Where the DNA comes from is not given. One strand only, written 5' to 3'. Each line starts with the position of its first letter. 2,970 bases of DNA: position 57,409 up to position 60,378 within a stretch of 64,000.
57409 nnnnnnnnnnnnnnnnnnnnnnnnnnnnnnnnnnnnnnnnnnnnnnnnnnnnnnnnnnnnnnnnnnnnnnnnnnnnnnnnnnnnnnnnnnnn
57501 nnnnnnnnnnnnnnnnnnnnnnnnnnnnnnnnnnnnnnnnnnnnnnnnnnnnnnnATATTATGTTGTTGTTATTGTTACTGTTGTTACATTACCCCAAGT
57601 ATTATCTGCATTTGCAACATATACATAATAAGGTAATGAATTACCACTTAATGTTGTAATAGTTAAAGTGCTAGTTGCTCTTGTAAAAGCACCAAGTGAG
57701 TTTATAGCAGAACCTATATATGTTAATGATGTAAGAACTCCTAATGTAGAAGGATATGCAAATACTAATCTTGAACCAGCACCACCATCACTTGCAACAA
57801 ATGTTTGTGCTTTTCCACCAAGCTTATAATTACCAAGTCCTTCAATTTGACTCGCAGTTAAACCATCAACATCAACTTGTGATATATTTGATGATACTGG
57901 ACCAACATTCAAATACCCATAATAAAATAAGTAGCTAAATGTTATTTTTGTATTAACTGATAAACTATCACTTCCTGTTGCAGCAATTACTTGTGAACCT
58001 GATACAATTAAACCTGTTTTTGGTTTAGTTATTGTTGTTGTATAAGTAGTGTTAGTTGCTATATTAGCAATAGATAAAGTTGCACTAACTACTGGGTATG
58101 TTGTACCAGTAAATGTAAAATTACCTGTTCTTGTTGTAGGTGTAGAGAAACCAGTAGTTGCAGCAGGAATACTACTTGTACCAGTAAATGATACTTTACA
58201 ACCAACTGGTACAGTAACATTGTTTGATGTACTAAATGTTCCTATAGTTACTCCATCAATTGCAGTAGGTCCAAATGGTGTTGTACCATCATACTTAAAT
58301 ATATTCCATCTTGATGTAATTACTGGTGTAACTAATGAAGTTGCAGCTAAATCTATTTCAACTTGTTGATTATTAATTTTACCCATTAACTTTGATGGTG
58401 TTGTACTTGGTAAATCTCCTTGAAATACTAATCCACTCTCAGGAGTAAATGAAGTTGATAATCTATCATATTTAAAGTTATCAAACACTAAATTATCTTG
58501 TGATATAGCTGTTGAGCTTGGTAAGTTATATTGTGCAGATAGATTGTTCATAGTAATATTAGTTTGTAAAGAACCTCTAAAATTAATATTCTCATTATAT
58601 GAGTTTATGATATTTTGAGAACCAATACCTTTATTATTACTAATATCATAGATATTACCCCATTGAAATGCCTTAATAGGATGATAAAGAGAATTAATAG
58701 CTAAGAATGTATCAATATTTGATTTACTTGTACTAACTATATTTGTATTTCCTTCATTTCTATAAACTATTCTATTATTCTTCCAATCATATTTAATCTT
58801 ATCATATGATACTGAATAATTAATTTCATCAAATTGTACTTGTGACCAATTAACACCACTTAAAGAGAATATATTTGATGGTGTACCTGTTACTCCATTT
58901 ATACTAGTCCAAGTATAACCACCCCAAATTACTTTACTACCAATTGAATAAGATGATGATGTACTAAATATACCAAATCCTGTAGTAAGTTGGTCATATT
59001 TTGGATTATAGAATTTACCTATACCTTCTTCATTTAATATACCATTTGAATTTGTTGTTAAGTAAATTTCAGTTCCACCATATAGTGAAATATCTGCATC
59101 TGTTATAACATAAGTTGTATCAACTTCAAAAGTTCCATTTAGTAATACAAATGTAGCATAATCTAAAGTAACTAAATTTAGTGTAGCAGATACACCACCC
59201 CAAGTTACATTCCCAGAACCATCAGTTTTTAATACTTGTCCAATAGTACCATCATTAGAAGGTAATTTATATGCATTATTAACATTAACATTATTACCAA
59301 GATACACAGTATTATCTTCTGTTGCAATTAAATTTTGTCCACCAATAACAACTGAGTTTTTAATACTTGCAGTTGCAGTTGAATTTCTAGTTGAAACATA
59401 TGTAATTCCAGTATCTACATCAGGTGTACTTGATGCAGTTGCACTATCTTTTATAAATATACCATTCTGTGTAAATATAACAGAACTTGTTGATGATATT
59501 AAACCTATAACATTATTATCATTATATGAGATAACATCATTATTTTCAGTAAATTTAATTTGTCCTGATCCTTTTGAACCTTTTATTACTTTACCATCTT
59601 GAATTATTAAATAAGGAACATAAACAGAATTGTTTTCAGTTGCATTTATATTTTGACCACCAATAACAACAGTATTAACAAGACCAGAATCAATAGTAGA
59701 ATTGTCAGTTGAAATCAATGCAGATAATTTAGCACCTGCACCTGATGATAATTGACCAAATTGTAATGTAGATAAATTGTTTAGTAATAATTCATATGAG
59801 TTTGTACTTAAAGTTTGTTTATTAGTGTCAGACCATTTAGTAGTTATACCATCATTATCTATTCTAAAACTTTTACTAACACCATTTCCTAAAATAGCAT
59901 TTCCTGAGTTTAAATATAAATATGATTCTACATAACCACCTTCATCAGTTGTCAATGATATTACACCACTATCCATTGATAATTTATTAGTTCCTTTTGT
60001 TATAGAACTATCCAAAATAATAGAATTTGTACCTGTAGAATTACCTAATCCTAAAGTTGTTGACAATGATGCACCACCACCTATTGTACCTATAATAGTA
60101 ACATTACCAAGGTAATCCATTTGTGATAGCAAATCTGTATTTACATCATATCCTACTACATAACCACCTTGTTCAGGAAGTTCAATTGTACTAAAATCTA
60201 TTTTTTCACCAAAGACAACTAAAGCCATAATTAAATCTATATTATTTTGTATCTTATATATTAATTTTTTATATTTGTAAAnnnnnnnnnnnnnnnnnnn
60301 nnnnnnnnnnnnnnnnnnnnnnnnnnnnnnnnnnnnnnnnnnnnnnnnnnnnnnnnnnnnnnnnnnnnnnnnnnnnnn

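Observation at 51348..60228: Three tandem fibre genes; two share an N-terminal anchor but differ in their YadA-head-like repeat and C-terminal regions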

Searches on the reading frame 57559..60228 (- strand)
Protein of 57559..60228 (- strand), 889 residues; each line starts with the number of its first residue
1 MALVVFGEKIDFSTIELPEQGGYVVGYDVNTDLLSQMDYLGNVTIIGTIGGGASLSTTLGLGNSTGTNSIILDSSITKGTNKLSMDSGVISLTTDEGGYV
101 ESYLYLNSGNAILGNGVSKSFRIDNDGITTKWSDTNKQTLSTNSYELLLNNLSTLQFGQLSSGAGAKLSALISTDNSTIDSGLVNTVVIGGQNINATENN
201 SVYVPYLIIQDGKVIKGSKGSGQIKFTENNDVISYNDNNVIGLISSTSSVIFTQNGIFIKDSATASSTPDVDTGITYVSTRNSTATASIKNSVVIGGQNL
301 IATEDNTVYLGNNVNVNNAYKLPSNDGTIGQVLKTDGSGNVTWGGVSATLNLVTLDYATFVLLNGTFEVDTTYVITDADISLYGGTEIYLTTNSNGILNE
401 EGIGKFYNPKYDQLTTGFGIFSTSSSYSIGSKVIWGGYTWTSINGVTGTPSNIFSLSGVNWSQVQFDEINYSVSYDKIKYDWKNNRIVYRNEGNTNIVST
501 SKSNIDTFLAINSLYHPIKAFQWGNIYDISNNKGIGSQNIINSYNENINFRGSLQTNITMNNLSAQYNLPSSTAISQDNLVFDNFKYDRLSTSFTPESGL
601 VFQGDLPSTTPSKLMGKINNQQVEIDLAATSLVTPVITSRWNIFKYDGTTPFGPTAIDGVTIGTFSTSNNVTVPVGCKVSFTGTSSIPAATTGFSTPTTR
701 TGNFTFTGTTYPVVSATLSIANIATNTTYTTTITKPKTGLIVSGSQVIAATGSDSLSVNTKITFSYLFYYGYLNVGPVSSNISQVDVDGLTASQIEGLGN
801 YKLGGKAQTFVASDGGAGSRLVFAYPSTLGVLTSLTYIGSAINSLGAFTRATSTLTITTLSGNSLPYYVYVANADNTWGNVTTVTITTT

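Call 6: search_protein_families(library=pfam, proteins=[window:57559-60228:-], max_evalue=1)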
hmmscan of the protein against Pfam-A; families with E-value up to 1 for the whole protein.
window:57559-60228:- (889 aa): 0 families

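Call 7: search_protein_families(library=phrogs, proteins=[window:57559-60228:-], max_evalue=0.01)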
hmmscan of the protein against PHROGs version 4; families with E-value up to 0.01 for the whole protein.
window:57559-60228:- (889 aa): 0 families

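Call 10: search_solved_structures(query=window:57559-60228:-, max_evalue=1, show_alignments=1)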
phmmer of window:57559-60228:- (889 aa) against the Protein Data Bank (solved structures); distinct sequences matched with E-value up to 1: 0.

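Call 15: search_dna_similar(query=window:57559-60228:-, collection=phages, mode=protein, max_rows=20, max_evalue=0.001)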
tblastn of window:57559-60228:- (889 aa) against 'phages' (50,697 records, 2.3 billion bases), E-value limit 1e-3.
Records with a match: 1; places in all: 1; records where one place covers at least 80% of the query: 0.
Best place of each record, by identity: <60% 1.
By first word of the organism name: uncultured 1.
By host as written in the record: - 1.
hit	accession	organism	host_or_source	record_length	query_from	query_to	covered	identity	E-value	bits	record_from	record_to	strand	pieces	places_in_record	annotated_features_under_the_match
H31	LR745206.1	uncultured phage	metagenomic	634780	277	348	8%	59.7%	3e-10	71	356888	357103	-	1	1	record has no annotation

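Call 26: find_homologous_proteins(query=window:57559-60228:-, max_evalue=0.001)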
Query window:57559-60228:- (889 aa): 195 proteins with E <= 0.001 among 8000 candidates; the best 120 are listed.
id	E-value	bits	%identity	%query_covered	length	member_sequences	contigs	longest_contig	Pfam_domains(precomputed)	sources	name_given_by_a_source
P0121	0.0e+0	1887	100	100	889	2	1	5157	-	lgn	-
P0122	0.0e+0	1554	80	99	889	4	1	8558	-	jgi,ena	jgi:hypothetical protein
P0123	0.0e+0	1553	80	100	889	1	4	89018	-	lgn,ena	-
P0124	0.0e+0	1550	80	100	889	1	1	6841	-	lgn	-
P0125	0.0e+0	1547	80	100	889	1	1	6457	-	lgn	-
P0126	0.0e+0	1541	80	100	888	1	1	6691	-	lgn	-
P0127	0.0e+0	1539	80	100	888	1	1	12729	-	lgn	-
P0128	0.0e+0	1500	78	99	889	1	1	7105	-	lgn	-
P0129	0.0e+0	1499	78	99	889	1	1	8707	-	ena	-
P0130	0.0e+0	1498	78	99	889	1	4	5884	-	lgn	-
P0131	0.0e+0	1497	78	99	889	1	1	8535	-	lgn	-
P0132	0.0e+0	1496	78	99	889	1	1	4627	-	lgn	-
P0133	0.0e+0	1474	77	99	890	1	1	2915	-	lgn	-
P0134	0.0e+0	1471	76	99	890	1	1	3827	-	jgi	-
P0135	0.0e+0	1469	77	99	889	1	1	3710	-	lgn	-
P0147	0.0e+0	1324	71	100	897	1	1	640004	-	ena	-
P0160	1.0e-234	800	50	100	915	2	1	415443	-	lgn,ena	-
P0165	5.7e-179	615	54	66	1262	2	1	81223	PF18338.8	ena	-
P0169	6.9e-143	496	47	66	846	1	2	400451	-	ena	-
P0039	4.3e-130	454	45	68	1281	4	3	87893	PF13884.12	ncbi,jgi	jgi:hypothetical protein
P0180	8.4e-130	453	46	66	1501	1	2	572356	-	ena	-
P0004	3.0e-128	448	44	69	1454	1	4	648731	-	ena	-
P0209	9.8e-116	406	43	62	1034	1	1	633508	-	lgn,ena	-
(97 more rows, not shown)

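Call 27: search_protein_families(library=pfam, proteins=[P0165], max_evalue=0.01)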
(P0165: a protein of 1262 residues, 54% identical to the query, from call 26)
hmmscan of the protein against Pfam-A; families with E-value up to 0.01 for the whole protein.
P0165 (1262 aa): 2 families
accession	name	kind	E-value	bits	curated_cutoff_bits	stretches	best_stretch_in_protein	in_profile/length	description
PF18338.7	BppL_N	-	5.8e-13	48.3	25.8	2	967-986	2-21/25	Lower baseplate protein N-terminal domain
PF03785.20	Peptidase_C25_C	-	0.008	16.4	25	0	65-98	4-41/79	Peptidase family C25, C terminal ig-like domain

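Call 34: find_encoding_contigs(protein=P0147, flank=10000, max_places=2)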
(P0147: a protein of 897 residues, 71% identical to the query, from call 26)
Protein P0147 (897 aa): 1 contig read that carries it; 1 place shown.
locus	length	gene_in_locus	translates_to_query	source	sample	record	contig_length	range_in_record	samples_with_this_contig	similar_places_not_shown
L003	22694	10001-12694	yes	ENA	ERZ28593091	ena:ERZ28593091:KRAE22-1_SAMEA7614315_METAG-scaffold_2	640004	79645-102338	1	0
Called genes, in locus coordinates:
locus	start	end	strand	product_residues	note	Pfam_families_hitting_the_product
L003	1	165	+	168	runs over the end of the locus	-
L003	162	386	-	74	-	-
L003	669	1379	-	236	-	-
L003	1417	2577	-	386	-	PF03976:PPK2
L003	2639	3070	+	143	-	-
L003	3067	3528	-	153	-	-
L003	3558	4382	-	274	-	PF04446:Thg1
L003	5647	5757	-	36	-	-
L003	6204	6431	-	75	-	-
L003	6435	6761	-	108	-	-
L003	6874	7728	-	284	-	PF00145:DNA_methylase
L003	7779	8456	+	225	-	-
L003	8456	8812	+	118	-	-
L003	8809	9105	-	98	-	-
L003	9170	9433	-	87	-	PF02151:UVR (faint)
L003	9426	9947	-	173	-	-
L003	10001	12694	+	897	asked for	-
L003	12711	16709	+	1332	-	-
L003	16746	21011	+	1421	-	-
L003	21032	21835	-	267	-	PF20508:DUF6734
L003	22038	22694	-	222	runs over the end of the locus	PF00196:GerE (faint), PF01381:HTH_3 (faint), PF02796:HTH_7 (faint), PF04545:Sigma70_r4 (faint), PF08279:HTH_11 (faint), PF08281:Sigma70_r4_2 (faint), PF13384:HTH_23 (faint), PF13936:HTH_38 (weak), +2 more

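Call 54: predict_structure(alignment_id=A2)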
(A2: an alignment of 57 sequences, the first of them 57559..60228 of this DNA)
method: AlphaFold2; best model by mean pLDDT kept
length: 889 residues; sequences in the alignment: 57
mean_pLDDT: 64.5   pTM: 0.33
mean pLDDT of the five models: 64.5, 63.6, 57.8, 56.5, 55.7
residues with pLDDT >= 90: 28; 70-90: 361; 50-70: 265; < 50: 235
segments of 3 or more residues with pLDDT < 50: 1-3, 60-78, 275-277, 317-319, 345-349, 524-537, 541-554, 562-565, 567-576, 578-580, 583-682, 689-695, 699-713, 740-751, 840-842, 879-881
pLDDT, mean of each block of 10 residues (from residue 1): 56 80 79 81 68 54 40 46 74 82 87 85 87 87 78 61 62 82 82 87 84 80 86 84 79 72 67 53 70 66 68 53 53 56 52 84 84 86 83 81 85 68 81 86 85 82 88 85 83 60 64 65 49 47 42 50 46 45 44 36 42 44 41 34 31 34 32 36 50 48 43 51 56 55 37 60 57 69 76 62 54 59 78 62 64 76 76 61 55
secondary structure, 60 per line:
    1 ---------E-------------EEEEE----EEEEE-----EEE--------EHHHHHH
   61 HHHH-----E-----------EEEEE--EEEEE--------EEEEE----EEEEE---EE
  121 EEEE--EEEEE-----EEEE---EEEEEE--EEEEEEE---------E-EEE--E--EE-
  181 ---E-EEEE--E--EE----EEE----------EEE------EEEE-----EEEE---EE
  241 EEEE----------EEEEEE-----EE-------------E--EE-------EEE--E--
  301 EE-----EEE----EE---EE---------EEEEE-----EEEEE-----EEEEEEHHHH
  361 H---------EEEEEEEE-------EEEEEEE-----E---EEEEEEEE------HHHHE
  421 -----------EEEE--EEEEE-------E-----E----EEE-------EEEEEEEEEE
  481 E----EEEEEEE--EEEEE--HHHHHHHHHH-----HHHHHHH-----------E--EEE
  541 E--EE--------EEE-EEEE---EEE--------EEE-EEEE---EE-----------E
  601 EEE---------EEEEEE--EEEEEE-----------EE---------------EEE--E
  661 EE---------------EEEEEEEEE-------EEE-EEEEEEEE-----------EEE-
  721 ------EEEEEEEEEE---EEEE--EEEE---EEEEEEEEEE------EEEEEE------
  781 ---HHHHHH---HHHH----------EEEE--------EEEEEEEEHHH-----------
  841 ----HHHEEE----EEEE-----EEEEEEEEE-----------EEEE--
elements in order (helices of 4 or more, strands of 3 or more residues): E24-28 E33-37 E43-45 H55-64 E82-86 E89-93 E102-106 E111-115 E119-124 E127-131 E137-140 E144-149 E152-158 E170-172 E186-189 E201-203 E214-216 E223-226 E232-235 E239-244 E255-260 E293-295 E308-310 E331-335 E341-345 E351-356 H357-361 E371-378 E386-392 E402-409 H416-419 E432-435 E438-442 E461-463 E471-481 E486-492 E495-499 H502-511 H517-523 E538-541 E554-556 E558-561 E565-567 E576-578 E580-583 E600-603 E613-618 E621-626 E655-657 E660-662 E678-686 E694-696 E698-705 E717-719 E727-736 E740-743 E746-749 E753-762 E769-774 H784-789 H793-796 E807-810 E819-826 E848-850 E855-858 E864-872 E884-887

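Call 61: find_encoding_contigs(protein=P0169, flank=10000, max_places=1)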
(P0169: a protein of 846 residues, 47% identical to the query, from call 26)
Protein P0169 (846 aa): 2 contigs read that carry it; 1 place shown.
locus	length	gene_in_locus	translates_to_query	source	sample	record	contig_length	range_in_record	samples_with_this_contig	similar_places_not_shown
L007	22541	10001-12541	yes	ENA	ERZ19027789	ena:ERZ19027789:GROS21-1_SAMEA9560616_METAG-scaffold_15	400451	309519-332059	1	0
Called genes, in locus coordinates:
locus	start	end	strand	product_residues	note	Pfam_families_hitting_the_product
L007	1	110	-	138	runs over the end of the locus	-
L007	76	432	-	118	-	-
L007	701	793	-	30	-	-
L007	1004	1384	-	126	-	PF00293:NUDIX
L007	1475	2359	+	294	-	PF02086:MethyltransfD12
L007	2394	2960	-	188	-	-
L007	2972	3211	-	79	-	-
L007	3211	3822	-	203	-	PF11539:DUF3228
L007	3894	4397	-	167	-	-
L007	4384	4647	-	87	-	-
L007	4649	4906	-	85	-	-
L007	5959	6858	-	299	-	PF04480:DUF559, PF18741:MTES_1575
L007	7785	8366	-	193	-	PF01121:CoaE, PF13189:Cytidylate_kin2 (faint), PF13238:AAA_18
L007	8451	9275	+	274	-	PF24308:DUF7487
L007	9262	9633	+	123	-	-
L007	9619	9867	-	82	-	-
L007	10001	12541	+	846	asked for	-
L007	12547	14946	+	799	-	-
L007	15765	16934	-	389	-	-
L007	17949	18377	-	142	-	-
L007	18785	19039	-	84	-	-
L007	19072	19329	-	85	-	-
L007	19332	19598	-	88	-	-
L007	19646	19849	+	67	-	-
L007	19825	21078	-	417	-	PF00579:tRNA-synt_1b, PF22421:SYY_C-terminal, PF01479:S4 (weak)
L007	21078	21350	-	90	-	-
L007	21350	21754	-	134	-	PF09424:YqeY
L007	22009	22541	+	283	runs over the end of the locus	-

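Call 68: search_solved_structures(query=A2, max_evalue=1, show_alignments=2)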
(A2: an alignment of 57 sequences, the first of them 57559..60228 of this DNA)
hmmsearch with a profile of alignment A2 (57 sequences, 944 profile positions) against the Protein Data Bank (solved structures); distinct sequences matched with E-value up to 1: 0.

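Call 74: search_protein_families(library=ncbifam, proteins=[window:57559-60228:-], max_evalue=1)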
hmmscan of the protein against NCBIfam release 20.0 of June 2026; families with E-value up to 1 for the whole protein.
window:57559-60228:- (889 aa): 0 families

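Call 83: find_encoding_contigs(protein=P0160, flank=10000, max_places=1)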
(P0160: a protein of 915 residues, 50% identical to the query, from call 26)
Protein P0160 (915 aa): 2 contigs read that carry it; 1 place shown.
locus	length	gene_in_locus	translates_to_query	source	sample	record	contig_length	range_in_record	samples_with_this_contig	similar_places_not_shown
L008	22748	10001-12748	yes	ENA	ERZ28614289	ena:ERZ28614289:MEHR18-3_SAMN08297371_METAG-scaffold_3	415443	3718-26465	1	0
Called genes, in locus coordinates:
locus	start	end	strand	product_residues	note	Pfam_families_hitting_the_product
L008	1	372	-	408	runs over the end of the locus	-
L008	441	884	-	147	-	-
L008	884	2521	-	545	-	PF02384:N6_Mtase (weak), PF07669:Eco57I (weak)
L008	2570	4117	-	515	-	PF00270:DEAD, PF04851:ResIII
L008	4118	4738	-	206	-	-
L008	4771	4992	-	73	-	-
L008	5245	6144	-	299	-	-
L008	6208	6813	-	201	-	PF11539:DUF3228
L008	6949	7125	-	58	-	-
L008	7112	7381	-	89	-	-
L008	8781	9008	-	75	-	-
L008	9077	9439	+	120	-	-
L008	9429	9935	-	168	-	-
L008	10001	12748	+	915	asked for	-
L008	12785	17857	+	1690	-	PF13884:Peptidase_S74 (faint)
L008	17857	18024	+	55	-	-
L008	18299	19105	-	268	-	PF20508:DUF6734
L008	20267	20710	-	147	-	-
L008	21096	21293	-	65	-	-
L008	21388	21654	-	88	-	-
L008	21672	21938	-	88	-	-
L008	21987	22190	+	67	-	-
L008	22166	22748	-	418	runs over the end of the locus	PF00579:tRNA-synt_1b, PF22421:SYY_C-terminal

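Call 84: find_encoding_contigs(protein=P0209, flank=10000, max_places=1)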
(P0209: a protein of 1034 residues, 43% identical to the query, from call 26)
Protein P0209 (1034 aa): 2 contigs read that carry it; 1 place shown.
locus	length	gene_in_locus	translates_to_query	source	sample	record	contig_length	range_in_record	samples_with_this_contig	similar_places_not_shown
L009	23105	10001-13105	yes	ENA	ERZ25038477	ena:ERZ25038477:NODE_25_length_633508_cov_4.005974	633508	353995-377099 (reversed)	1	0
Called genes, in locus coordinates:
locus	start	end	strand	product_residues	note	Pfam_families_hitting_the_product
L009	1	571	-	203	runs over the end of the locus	PF11539:DUF3228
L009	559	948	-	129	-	-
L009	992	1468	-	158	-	-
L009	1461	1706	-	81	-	-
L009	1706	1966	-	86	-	-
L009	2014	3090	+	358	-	-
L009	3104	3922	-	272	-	PF04446:Thg1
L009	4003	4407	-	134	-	PF18143:HAD_SAK_2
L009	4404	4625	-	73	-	-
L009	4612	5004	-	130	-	-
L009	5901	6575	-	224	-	-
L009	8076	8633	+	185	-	PF01541:GIY-YIG (weak)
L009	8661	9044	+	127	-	-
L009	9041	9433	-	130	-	-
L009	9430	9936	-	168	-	-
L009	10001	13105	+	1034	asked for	-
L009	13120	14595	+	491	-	-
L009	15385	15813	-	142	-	-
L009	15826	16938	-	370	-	-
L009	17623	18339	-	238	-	-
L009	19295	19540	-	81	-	-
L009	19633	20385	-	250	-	PF01555:N6_N4_Mtase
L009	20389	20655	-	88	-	-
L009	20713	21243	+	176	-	-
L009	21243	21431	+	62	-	-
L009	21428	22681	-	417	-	PF00579:tRNA-synt_1b, PF22421:SYY_C-terminal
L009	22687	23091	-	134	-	PF09424:YqeY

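Call 85: find_encoding_contigs(protein=P0180, flank=10000, max_places=1)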
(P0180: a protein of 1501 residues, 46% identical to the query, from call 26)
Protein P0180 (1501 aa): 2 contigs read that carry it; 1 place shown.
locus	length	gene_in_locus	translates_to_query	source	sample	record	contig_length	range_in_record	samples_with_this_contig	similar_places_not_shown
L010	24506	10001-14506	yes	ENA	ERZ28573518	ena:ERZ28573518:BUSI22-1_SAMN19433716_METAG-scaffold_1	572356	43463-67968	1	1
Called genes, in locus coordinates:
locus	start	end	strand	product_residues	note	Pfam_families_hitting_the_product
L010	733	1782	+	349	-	-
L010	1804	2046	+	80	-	-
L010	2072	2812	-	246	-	PF00149:Metallophos, PF12850:Metallophos_2 (faint)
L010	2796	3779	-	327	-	PF13528:Glyco_trans_1_3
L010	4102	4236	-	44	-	-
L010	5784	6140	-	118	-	-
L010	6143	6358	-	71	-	-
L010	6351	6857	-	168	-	-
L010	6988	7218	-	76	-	-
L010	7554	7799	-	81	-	-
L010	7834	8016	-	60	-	-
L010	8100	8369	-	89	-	-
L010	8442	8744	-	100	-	-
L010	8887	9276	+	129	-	-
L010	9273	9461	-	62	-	-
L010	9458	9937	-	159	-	-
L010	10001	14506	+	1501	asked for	-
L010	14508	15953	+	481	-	-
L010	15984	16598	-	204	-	PF00152:tRNA-synt_2 (weak), PF13393:tRNA-synt_His, PF00587:tRNA-synt_2b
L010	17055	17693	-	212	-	-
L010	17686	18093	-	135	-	-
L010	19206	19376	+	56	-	-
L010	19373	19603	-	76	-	-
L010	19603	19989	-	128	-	PF09424:YqeY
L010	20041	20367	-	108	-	-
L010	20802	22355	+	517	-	-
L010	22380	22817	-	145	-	PF01668:SmpB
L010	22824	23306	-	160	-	-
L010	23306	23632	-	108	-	PF00085:Thioredoxin, PF13098:Thioredoxin_2 (faint)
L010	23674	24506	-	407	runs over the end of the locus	-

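Call 94: search_protein_families(library=pfam, proteins=[L008:12785-17857:+, L003:16746-21011:+, L007:12547-14946:+, L009:13120-14595:+, L010:10001-14506:+, L010:14508-15953:+], max_evalue=0.1)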
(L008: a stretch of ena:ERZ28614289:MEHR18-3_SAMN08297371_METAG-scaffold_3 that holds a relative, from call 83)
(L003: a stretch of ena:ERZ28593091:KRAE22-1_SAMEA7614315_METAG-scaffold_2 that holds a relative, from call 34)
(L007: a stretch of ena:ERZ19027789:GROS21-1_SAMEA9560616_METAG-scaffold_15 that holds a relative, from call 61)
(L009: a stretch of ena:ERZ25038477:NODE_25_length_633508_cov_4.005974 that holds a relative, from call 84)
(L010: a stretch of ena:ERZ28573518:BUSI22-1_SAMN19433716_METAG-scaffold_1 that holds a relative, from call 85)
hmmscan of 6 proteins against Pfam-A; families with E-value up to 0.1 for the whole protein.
L008:12785-17857:+ (1690 aa): 2 families
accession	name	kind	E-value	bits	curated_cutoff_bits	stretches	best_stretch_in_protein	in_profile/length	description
PF13884.11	Peptidase_S74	-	1.6e-05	25.5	22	1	1627-1658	24-57/58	Chaperone of endosialidase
PF18338.7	BppL_N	-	3.5e-05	23.7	25.8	2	1300-1315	6-21/25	Lower baseplate protein N-terminal domain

L003:16746-21011:+ (1421 aa): 0 families

L007:12547-14946:+ (799 aa): 0 families

L009:13120-14595:+ (491 aa): 1 family
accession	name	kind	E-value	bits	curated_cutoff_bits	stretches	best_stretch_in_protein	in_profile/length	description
PF01391.23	Collagen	-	8.1e-05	22.8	27.2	1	126-150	7-31/60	Collagen triple helix repeat (20 copies)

L010:10001-14506:+ (1501 aa): 3 families
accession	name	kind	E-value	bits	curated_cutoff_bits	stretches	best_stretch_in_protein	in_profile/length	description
PF18338.7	BppL_N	-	7.6e-08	32.1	25.8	2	1014-1034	1-21/25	Lower baseplate protein N-terminal domain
PF12695.13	Abhydrolase_5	-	0.002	18.4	27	0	1133-1168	67-102/164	Alpha/beta hydrolase family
PF17395.7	DUF5403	-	0.048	14.6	29.2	0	926-964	27-63/97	Family of unknown function (DUF5403)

L010:14508-15953:+ (481 aa): 0 families
